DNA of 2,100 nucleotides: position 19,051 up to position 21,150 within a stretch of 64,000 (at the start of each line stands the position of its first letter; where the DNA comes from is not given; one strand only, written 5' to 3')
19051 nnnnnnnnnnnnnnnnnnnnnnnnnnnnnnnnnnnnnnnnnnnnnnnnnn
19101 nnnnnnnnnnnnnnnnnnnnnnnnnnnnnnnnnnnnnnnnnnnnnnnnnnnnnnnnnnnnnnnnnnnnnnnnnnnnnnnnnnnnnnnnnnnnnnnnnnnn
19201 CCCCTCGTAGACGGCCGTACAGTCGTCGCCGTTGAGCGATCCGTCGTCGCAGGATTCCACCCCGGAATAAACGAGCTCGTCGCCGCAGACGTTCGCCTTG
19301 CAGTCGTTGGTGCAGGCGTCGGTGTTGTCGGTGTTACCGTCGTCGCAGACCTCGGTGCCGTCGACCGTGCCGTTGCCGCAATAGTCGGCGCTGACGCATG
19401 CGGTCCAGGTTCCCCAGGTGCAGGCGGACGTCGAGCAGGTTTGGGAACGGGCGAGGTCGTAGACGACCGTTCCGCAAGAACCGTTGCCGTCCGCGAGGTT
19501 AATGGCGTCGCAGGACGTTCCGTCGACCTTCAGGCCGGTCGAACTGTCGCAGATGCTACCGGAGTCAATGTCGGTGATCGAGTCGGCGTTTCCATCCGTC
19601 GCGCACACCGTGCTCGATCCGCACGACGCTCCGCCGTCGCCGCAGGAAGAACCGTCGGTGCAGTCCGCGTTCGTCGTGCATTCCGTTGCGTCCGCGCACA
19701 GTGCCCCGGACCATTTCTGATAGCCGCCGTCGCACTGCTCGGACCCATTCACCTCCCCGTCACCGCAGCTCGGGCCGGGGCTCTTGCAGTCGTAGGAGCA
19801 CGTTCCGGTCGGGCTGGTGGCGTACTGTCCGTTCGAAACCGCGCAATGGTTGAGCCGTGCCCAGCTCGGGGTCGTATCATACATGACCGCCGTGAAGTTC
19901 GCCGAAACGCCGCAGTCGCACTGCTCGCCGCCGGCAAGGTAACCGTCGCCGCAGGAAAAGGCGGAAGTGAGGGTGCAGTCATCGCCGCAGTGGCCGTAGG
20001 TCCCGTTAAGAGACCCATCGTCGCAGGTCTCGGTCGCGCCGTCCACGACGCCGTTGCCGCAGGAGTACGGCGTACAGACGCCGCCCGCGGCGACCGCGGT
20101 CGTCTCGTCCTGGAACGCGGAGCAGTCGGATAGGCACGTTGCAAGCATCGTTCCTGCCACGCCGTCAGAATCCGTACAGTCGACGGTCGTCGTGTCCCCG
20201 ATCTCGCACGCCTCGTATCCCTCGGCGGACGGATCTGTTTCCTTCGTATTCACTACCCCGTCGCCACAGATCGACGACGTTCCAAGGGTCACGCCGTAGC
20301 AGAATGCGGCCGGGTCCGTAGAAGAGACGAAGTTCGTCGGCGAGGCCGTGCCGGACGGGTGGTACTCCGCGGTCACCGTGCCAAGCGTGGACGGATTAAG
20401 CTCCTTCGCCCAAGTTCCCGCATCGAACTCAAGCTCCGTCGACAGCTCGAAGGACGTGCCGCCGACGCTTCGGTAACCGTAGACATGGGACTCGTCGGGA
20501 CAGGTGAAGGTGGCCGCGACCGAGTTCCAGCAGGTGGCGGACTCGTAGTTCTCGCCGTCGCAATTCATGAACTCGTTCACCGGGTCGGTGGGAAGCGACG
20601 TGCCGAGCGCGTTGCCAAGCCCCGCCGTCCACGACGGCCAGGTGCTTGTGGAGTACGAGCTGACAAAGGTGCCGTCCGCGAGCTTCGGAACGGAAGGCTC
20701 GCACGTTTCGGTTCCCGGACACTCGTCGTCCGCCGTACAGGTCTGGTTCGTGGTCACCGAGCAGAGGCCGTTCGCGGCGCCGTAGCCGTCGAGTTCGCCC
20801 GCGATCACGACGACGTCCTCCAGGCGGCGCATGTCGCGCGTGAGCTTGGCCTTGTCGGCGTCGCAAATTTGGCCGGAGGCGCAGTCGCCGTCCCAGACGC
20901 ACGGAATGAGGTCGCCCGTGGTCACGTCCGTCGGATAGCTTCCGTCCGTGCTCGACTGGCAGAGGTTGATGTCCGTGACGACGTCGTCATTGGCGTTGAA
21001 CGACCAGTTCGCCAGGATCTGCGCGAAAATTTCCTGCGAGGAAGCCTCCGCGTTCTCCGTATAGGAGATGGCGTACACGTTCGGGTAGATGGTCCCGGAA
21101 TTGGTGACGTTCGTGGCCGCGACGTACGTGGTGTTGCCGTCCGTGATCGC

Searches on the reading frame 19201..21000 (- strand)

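Call 71: search_protein_families(library=pfam, proteins=[window:19201-21000:-], max_evalue=1)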
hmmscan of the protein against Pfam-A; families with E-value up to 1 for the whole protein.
window:19201-21000:- (600 aa): 1 family
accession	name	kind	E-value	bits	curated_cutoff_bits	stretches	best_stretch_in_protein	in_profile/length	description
PF13948.11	DUF4215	-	1.3e-08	35.4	27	3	539-568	19-47/47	Domain of unknown function (DUF4215)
